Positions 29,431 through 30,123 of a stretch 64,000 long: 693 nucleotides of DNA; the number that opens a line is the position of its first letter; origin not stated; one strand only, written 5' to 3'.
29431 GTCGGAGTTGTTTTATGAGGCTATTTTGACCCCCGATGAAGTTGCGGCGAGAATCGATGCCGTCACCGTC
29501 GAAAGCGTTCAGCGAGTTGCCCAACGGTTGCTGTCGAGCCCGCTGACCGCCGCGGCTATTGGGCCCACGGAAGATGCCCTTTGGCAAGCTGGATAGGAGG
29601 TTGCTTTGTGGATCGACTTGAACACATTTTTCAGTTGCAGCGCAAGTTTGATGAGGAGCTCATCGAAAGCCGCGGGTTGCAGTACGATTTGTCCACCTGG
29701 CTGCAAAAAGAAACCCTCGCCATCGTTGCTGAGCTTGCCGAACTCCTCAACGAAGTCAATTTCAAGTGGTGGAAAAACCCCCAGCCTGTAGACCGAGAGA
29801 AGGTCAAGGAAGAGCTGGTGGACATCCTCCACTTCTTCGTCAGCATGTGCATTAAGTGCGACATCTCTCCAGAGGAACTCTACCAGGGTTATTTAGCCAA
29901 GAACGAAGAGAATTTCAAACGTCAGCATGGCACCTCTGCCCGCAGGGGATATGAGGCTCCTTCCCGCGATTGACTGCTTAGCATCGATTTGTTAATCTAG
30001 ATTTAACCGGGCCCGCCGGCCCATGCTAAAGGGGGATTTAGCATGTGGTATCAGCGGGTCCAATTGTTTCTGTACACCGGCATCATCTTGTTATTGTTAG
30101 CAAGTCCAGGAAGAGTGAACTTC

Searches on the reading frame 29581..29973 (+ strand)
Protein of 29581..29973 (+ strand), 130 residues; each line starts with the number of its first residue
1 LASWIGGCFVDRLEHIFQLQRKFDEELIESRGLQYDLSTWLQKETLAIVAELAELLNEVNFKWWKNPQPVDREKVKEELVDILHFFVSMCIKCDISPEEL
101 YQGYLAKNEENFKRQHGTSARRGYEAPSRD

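Call 3: search_protein_families(library=pfam, proteins=[window:29581-29973:+], max_evalue=1)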
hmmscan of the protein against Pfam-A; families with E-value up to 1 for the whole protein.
window:29581-29973:+ (130 aa): 4 families
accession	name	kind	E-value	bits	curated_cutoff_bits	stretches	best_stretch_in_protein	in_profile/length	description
PF08761.16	dUTPase_2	-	2.8e-26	93.2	22.9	2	13-99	2-88/162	dUTPase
PF12643.12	MazG-like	-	0.00099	19.7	27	1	40-118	10-78/85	MazG-like family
PF01503.22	PRA-PH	-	0.026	15.4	21.3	1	45-102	31-80/86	Phosphoribosyl-ATP pyrophosphohydrolase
PF03819.22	MazG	-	0.053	14.2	22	1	47-109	9-67/74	MazG nucleotide pyrophosphohydrolase domain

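Call 4: search_protein_families(library=ncbifam, proteins=[window:29581-29973:+], max_evalue=1)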
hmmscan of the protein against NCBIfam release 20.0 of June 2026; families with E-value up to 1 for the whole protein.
window:29581-29973:+ (130 aa): 2 families
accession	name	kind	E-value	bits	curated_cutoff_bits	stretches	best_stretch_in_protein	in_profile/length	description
NF049964.1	dUTPaseEpsil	equivalog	9.1e-10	38.3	300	2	12-91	6-87/230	dUTPase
NF007113.1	PRK09562.1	equivalog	0.011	15.4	208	1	44-114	155-221/251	nucleoside triphosphate pyrophosphohydrolase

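Call 61: search_protein_families(library=phrogs, proteins=[window:29608-29970:+], max_evalue=0.1)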
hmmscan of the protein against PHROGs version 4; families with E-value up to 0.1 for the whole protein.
window:29608-29970:+ (121 aa): 5 families
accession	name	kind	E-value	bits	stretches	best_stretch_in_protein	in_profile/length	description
phrog_173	-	DNA, RNA and nucleotide metabolism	3.3e-25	90.1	2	2-86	30-114/196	nucleoside triphosphate pyrophosphohydrolase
phrog_18650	-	DNA, RNA and nucleotide metabolism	1e-09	39.8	1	26-107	40-121/195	dUTPase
phrog_12184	-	other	1.3e-08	36.2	1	32-107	74-150/153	nucleotide pyrophosphohydrolase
phrog_3301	-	other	0.039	14.9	1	40-107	83-162/169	pyrophosphatase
phrog_229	-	other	0.084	13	1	39-93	282-335/533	MazG-like pyrophosphatase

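Call 87: search_dna_similar(query=window:29608-29970:+, collection=phages, mode=protein, max_evalue=0.001, max_rows=8)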
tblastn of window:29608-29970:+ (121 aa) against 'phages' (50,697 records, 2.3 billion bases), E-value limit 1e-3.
Records with a match: 1277; places in all: 1282; records where one place covers at least 80% of the query: 33.
Best place of each record, by identity: <60% 1277.
By first word of the organism name: Escherichia 584; Klebsiella 161; Shigella 80; Acinetobacter 69; Enterobacteria 48; Bacillus 38; Enterobacter 35; Microbacterium 33; Gordonia 32; Salmonella 31; and 37 more.
By host as written in the record: Escherichia coli 254; - 127; Klebsiella pneumoniae 35; Escherichia coli B 26; Escherichia coli O157:H7 21; Shigella sp. 21; Escherichia coli str. K-12 substr. MG1655 21; Acinetobacter baumannii 18; and 334 more.
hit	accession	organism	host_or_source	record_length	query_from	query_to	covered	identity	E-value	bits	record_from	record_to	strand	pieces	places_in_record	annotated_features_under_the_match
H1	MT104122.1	Sporosarcina phage Lietuvens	Sporosarcina aquimarina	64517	2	117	96%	38.8%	3e-25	103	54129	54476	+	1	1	dUTPase | HNH endonuclease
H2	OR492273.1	Fusobacterium phage phiBB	Fusobacterium necrophorum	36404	2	115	94%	36.2%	8e-12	66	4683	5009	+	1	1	nucleoside triphosphate pyrophosphohydrolase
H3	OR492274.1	Fusobacterium phage phiPaco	Fusobacterium necrophorum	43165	2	106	87%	38.3%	1e-13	71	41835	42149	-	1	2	nucleoside triphosphate pyrophosphohydrolase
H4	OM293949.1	Weizmannia phage Youna2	Weizmannia coagulans KACC 15983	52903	1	115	95%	33.0%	2e-17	82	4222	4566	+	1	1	dUTPase | ribonucleotide reductase, small chain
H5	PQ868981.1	Curtobacterium phage Shrew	Curtobacterium flaccumfaciens NRRL ...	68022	1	117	97%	32.3%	1e-11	66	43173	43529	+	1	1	73: dUTPase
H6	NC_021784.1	Thermus phage phi OH2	-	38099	4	93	74%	39.1%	3e-5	47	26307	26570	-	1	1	nucleoside triphosphate pyrophosphohydrolase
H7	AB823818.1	Geobacillus phage phiOH2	-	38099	4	93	74%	39.1%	3e-5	47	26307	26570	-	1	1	DUTPase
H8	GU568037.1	Deep-sea thermophilic phage D6E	-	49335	4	93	74%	39.1%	3e-5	47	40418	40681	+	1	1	dUTPase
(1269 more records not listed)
